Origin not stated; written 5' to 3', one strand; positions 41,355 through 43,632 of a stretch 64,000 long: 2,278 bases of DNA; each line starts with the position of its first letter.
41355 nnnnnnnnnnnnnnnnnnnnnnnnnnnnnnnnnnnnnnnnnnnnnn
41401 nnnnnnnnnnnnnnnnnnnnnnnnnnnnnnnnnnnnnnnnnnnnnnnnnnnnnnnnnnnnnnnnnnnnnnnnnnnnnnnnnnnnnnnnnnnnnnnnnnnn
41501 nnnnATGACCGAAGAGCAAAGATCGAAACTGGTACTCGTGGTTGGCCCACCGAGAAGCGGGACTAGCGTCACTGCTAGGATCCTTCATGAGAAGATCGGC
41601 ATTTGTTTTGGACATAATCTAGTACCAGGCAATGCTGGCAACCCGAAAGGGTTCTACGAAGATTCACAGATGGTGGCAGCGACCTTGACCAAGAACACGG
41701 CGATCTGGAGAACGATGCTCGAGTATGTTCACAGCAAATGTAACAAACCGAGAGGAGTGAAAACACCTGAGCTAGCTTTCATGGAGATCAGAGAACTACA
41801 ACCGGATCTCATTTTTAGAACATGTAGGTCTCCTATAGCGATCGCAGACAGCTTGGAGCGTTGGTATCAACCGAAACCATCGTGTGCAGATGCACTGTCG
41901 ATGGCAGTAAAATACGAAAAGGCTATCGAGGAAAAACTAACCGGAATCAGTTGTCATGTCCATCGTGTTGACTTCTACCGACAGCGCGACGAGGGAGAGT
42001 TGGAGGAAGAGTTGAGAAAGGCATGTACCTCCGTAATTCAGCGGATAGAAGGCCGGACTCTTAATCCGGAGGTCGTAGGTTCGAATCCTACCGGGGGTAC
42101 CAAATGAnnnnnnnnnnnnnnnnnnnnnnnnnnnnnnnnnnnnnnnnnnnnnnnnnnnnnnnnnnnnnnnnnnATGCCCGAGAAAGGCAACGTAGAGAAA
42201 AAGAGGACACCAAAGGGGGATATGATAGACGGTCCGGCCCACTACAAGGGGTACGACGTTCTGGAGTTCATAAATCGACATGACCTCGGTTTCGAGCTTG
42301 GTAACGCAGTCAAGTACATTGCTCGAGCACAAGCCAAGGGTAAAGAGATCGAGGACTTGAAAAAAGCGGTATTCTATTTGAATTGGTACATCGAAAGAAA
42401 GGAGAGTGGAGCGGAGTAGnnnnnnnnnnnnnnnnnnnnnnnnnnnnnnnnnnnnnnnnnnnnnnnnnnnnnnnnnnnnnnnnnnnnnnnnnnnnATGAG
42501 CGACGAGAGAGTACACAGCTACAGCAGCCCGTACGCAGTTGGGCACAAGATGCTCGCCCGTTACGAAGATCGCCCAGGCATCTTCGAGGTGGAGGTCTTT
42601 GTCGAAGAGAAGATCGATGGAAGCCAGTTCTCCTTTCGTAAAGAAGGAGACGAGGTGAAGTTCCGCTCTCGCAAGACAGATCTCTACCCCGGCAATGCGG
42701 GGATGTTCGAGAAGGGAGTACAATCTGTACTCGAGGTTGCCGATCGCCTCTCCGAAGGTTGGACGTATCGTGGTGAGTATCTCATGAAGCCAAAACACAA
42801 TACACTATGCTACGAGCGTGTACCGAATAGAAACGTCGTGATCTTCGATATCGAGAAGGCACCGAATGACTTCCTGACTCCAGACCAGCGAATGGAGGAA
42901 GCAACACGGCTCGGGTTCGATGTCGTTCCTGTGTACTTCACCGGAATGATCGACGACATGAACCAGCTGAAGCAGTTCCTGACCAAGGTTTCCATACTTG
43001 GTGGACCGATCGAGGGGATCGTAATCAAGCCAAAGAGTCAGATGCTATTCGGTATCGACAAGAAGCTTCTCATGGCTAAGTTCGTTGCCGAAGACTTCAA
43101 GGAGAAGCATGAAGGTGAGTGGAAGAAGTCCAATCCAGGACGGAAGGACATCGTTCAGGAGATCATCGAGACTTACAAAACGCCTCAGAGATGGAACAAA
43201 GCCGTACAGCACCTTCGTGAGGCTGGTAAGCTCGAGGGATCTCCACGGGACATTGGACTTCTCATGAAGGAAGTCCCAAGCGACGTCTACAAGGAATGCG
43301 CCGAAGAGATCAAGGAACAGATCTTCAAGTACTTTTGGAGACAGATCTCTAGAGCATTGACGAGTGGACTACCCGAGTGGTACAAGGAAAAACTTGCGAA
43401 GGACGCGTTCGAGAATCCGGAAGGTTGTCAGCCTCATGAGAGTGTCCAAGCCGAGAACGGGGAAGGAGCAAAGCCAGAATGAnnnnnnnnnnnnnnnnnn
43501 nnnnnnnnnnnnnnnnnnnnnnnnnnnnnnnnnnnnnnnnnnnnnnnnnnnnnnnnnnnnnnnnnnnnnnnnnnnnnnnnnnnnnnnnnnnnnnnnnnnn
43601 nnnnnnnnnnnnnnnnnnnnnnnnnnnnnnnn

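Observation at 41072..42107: Overlapping SPOUT methyltransferase and sulfotransferase genes abutting tRNA-Lys(CTT)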

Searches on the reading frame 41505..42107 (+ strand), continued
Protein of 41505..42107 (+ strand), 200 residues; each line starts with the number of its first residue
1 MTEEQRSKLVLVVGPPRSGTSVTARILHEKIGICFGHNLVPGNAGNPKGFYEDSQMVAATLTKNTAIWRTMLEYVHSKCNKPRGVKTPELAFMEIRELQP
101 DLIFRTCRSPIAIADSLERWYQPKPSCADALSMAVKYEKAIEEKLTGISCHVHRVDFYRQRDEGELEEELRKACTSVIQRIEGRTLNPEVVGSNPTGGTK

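Call 66: search_dna_similar(query=window:41505-42026:+, collection=phages, mode=protein, max_evalue=0.01)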
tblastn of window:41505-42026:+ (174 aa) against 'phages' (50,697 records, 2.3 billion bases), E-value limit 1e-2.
Records with a match: 1; places in all: 1; records where one place covers at least 80% of the query: 0.
Best place of each record, by identity: <60% 1.
By first word of the organism name: Pseudomonas 1.
By host as written in the record: Pseudomonas aeruginosa 1.
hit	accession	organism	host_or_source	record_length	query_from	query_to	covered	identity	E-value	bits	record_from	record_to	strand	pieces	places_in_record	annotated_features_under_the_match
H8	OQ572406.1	Pseudomonas phage Y4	Pseudomonas aeruginosa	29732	8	58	29%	47.1%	2e-6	52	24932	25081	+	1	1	record has no annotation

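Call 68: get_annotated_region(hit=H8, flank=2500)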
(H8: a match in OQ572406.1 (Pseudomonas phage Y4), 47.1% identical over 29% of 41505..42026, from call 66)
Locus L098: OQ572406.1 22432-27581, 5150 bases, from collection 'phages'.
description: UNVERIFIED: Pseudomonas phage Y4, complete genome.
organism: Pseudomonas phage Y4 (NCBI taxid 3038354)
taxonomy: Viruses
host: Pseudomonas aeruginosa; source: -; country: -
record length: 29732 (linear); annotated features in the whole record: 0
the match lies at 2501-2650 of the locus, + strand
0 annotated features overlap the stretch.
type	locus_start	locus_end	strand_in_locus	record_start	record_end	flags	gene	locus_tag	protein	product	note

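Call 70: search_protein_families(library=pfam, proteins=[L098:2471-3715:+, L098:695-2470:+], max_evalue=0.1)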
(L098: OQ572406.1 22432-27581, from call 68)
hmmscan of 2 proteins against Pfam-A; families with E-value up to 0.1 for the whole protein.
L098:2471-3715:+ (414 aa): 2 families
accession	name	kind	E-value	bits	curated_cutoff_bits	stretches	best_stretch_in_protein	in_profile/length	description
PF13469.12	Sulfotransfer_3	-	0.00069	20.4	27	0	13-43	2-22/216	Sulfotransferase family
PF24554.1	DUF7603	-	0.048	14.8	27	1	290-343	41-94/110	Domain of unknown function (DUF7603)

L098:695-2470:+ (591 aa): 6 families
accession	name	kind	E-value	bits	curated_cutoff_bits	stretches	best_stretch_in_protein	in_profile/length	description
PF00534.26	Glycos_transf_1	-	1.3e-28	100.1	26.4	1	324-493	4-171/172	Glycosyl transferases group 1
PF13692.12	Glyco_trans_1_4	-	2.3e-26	93.2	27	1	337-467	3-133/142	Glycosyl transferases group 1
PF13439.12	Glyco_transf_4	-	9.3e-07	29.5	28.5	1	157-313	1-169/170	Glycosyltransferase Family 4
PF13524.12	Glyco_trans_1_2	-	1e-06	29.2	25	1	388-511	27-142/144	Glycosyl transferase-like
PF20706.3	GT4-conflict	-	4.2e-05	23.1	26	1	342-483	204-360/385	Family 4 Glycosyltransferase in conflict systems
PF13579.12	Glyco_trans_4_4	-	7.5e-05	23.6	29.7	1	158-307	1-156/158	Glycosyl transferase 4-like domain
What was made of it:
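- Closest known: 414-aa protein of 'Pseudomonas phage Y4'. Different: It lies next to a GT4 glycosyltransferase, not tRNAs (call 70).
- The nearest homolog outside the phage family neighbours a glycosyltransferase (call 70).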

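Call 72: search_protein_families(library=ncbifam, proteins=[L098:2471-3715:+, window:41505-42026:+, P0016, P0003], max_evalue=0.1)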
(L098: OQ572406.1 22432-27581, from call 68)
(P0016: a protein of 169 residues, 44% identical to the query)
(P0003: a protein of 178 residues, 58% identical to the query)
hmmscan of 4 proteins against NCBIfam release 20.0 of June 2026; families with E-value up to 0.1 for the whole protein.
L098:2471-3715:+ (414 aa): 2 families
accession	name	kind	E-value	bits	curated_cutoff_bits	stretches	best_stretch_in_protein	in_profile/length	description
NF006543.0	PRK09039.1-2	equivalog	0.021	14.6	305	1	292-377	47-132/350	peptidoglycan -binding protein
TIGR02168.1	SMC_prok_B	equivalog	0.036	11.8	567.35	1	288-379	850-941/1181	chromosome segregation protein SMC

window:41505-42026:+ (174 aa): 0 families

P0016 (169 aa): 2 families
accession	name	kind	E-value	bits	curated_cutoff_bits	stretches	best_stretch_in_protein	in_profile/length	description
NF005994.0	PRK08118.1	equivalog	0.056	13.5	215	1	1-31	1-31/172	DNA topology modulation protein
TIGR02173.1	cyt_kin_arch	equivalog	0.087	12.8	102.1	0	3-27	2-26/169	(d)CMP kinase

P0003 (178 aa): 0 families

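Call 74: search_solved_structures(query=A9, max_evalue=10, show_alignments=3)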
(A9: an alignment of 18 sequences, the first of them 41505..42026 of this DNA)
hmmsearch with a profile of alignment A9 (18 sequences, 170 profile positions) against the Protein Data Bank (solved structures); distinct sequences matched with E-value up to 10: 9.
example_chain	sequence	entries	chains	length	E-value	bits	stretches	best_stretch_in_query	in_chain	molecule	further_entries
5n6n_A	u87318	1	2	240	0.044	16.8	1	87-142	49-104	Protein BMH1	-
6qk8_A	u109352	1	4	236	0.045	16.8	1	87-142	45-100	Protein BMH1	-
5lvz_A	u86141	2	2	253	0.078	16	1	88-141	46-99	KLTH0G14146p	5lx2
9d2f_A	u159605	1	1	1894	0.31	14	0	4-24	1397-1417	Adenylate kinase 9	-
8a3t_C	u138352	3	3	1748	0.48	13.4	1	28-109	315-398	Anaphase-promoting complex subunit 1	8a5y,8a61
3mfn_A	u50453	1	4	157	0.51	13.3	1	34-79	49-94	Uncharacterized protein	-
8qt5_A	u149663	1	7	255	0.53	13.3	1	88-140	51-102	14-3-3-like protein G-BOX factor 14 lambda,Protein BRASSINAZOLE-RESISTANT 1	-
9jix_A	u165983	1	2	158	0.57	13.2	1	3-37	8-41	De Novo Designed ATPase, PL2x4_2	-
3lbx_B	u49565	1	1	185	0.59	13.1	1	98-166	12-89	Spectrin beta chain, erythrocyte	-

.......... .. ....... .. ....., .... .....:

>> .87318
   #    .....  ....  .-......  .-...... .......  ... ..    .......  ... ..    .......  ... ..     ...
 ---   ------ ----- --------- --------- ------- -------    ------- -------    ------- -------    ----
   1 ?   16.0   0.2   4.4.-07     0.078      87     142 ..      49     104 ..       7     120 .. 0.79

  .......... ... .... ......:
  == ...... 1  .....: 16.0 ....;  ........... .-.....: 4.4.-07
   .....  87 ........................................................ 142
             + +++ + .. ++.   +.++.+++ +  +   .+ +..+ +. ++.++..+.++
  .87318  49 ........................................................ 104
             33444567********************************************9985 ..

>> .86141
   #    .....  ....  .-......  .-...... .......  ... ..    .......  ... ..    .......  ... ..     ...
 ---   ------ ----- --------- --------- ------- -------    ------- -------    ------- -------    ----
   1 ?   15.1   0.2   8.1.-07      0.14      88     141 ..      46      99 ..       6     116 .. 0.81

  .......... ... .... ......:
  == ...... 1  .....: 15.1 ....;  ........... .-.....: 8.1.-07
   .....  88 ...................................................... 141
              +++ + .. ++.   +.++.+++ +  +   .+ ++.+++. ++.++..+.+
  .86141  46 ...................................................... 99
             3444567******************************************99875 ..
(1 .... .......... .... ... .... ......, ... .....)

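Call 75: search_solved_structures(query=L098:2471-3190:+, max_evalue=10, show_alignments=3)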
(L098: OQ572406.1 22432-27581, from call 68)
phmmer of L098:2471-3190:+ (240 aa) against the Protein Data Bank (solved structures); distinct sequences matched with E-value up to 10: 0.

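Call 83: fold_search(model_id=the predicted structure, library=viral)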
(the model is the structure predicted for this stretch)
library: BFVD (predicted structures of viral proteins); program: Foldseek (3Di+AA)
matches with E <= 10: 708; with E <= 0.001: 14
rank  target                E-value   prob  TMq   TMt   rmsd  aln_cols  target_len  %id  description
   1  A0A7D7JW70            1.4e-05  1.00  0.53  0.52   8.1       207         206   15  (no name in the UniProt tables at hand)
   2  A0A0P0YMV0            2.4e-04  1.00  0.46  0.43  11.4       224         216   13  (no name in the UniProt tables at hand)
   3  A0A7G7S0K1            2.5e-04  1.00  0.51  0.52   6.9       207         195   11  (no name in the UniProt tables at hand)
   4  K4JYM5                3.4e-04  1.00  0.48  0.34   7.7       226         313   15  Putative guanylate kinase [Abalone herpesvirus (isolate Abalone/Australia/Victoria/2009)]
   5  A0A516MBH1            3.9e-04  1.00  0.65  0.56   4.7       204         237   15  (no name in the UniProt tables at hand)
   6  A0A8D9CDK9            4.1e-04  1.00  0.45  0.37  11.7       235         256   14  Sulfotransferase domain-containing protein [uncultured marine phage]
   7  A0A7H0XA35            4.6e-04  1.00  0.53  0.47   8.0       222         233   11  (no name in the UniProt tables at hand)
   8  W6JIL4                4.6e-04  1.00  0.48  0.45   6.5       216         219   13  Nicotinamide riboside kinase 1 [Alphaentomopoxvirus acuprea]
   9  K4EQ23                4.6e-04  1.00  0.45  0.48   6.8       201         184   13  Uncharacterized protein [Epinotia aporema granulovirus]
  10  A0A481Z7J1            4.9e-04  1.00  0.53  0.38   5.9       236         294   13  Deoxynucleoside kinase [Pithovirus LCPAC202]
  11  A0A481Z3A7            6.3e-04  1.00  0.48  0.42   6.9       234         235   14  Deoxynucleoside kinase [Pithovirus LCPAC001]
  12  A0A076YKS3            6.3e-04  1.00  0.43  0.42   8.3       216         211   15  Uncharacterized protein [Rhizobium phage vB_RleM_P10VF]
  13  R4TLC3                8.6e-04  1.00  0.55  0.45  10.0       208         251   12  (no name in the UniProt tables at hand)
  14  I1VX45                8.6e-04  1.00  0.46  0.32   8.1       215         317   10  (no name in the UniProt tables at hand)
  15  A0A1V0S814            1.2e-03  1.00  0.51  0.48   8.3       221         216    9  SWPV1-191 [Shearwaterpox virus]
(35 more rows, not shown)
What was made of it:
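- Tried and rejected: The BFVD viral library gave the same mix of kinases and sulfotransferases (call 83).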

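Call 101: search_protein_families(library=phrogs, alignment_id=A9, max_evalue=0.1)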
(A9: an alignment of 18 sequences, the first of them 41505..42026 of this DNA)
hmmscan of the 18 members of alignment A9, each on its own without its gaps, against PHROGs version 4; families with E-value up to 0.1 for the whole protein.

A. member 1, window:41505-42026:+ (174 aa): 0 families

B. families by the number of members that match (of 18 scanned): 1 family
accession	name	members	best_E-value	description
phrog_2071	-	1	0.013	ATPase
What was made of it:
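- On PAPS-dependent sulfotransferases (Sulfotransfer_3 / TPST-like): No NCBIfam or PHROG sulfotransferase hit (calls 72, 101).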

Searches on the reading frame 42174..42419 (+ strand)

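Call 4: search_protein_families(library=pfam, proteins=[window:42174-42419:+], max_evalue=1)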
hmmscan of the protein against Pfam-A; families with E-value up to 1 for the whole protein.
window:42174-42419:+ (81 aa): 1 family
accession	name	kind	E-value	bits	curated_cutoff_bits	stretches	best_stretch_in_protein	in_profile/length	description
PF11753.13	DUF3310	-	1.1e-13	51.5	24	1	19-70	2-60/60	Protein of unknwon function (DUF3310)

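Call 5: search_protein_families(library=phrogs, proteins=[window:42174-42419:+], max_evalue=0.1)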
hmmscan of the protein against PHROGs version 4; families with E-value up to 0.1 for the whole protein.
window:42174-42419:+ (81 aa): 26 families (the best 25 are shown)
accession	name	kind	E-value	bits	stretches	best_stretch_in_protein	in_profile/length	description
phrog_236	-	other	2.7e-23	84.3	1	5-78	228-307/431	nucleotide kinase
phrog_4897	-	other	8.6e-19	69.4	1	8-78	105-182/186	kinase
phrog_1689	-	other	2.5e-17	64.5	1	9-77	159-235/243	nucleotide kinase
phrog_11324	-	other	3.9e-16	60.8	1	12-77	5-72/139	nucleotide kinase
phrog_4943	-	unknown function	1.7e-14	55.6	1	4-79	77-162/166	-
phrog_25460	-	unknown function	2.2e-14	54.5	1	12-77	72-141/144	-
phrog_2781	-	unknown function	1.5e-13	52.4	1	8-78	167-246/253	-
phrog_5839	-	unknown function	3.9e-13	50.5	1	16-79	6-70/128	-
phrog_4472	-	other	5.9e-10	40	1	14-78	10-79/100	nucleotide kinase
phrog_13649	-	unknown function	1.8e-09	38.8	1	16-69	4-59/127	-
phrog_11450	-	unknown function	4.5e-09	36.7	1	9-77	317-389/394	-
phrog_18538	-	unknown function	5e-08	34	1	28-70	20-65/159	-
phrog_4824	-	unknown function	2.1e-07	32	1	20-71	8-58/128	-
phrog_32578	-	unknown function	4.7e-07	30.9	1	13-74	18-79/221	-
phrog_2585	-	other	6.4e-07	30.9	1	8-78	88-169/175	nucleotide kinase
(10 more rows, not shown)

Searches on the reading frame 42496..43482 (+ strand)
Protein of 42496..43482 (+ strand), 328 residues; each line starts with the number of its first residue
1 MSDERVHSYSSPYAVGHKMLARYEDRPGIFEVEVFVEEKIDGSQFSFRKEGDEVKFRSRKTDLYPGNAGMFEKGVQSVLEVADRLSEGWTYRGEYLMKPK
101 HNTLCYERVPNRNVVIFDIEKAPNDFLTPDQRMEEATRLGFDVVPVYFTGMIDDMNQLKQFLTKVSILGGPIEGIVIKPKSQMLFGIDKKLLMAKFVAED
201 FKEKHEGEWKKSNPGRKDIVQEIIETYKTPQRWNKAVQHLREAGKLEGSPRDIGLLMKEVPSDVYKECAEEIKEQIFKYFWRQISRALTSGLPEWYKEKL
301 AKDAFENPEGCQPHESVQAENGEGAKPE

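Call 4: search_protein_families(library=pfam, proteins=[window:42496-43482:+], max_evalue=1)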
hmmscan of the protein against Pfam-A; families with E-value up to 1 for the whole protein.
window:42496-43482:+ (328 aa): 4 families
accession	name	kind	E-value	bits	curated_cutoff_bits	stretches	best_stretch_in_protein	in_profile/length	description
PF09414.15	RNA_ligase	-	3.8e-15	56.9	27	1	33-195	2-169/171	RNA ligase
PF01068.26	DNA_ligase_A_M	-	0.00024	21.3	26.2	1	33-79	21-64/204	ATP dependent DNA ligase domain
PF18043.6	T4_Rnl2_C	-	0.22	12.3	27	0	222-289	12-77/82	T4 RNA ligase 2 C-terminal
PF02758.22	PYRIN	-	0.26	11.9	22.9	1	189-243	18-69/76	PAAD/DAPIN/Pyrin domain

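Call 5: search_protein_families(library=phrogs, proteins=[window:42496-43482:+], max_evalue=0.1)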
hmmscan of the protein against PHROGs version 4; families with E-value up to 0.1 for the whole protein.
window:42496-43482:+ (328 aa): 2 families
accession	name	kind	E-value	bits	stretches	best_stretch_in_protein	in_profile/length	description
phrog_548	-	DNA, RNA and nucleotide metabolism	1.8e-31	110.6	1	30-299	29-338/341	RNA ligase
phrog_3869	-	DNA, RNA and nucleotide metabolism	0.037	13.5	1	113-182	213-284/656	NAD-dependent DNA ligase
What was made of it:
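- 42496..43482 (+): RNA ligase (context gene). PF09414 E 3.8e-15 (call 4). phrog_548 E 1.8e-31 (call 5).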

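Call 72: search_protein_families(library=ncbifam, proteins=[window:42496-43482:+], max_evalue=0.1)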
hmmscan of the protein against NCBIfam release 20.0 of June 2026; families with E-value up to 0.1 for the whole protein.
window:42496-43482:+ (328 aa): 4 families
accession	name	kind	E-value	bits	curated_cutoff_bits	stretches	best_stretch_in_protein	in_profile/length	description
TIGR01209.1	TIGR01209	hypoth_equivalog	0.0023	16.8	136.9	1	106-183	151-229/375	RNA ligase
TIGR02307.1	RNA_lig_RNL2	equivalog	0.027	14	197.15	0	26-60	19-53/326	RNA ligase, Rnl2 family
TIGR02306.1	RNA_lig_DRB0094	equivalog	0.06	12.2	151.15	0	31-203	158-340/341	RNA ligase (ATP)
TIGR00574.1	dnl1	superfamily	0.077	11.7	217.8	0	25-61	190-219/527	ATP-dependent DNA ligase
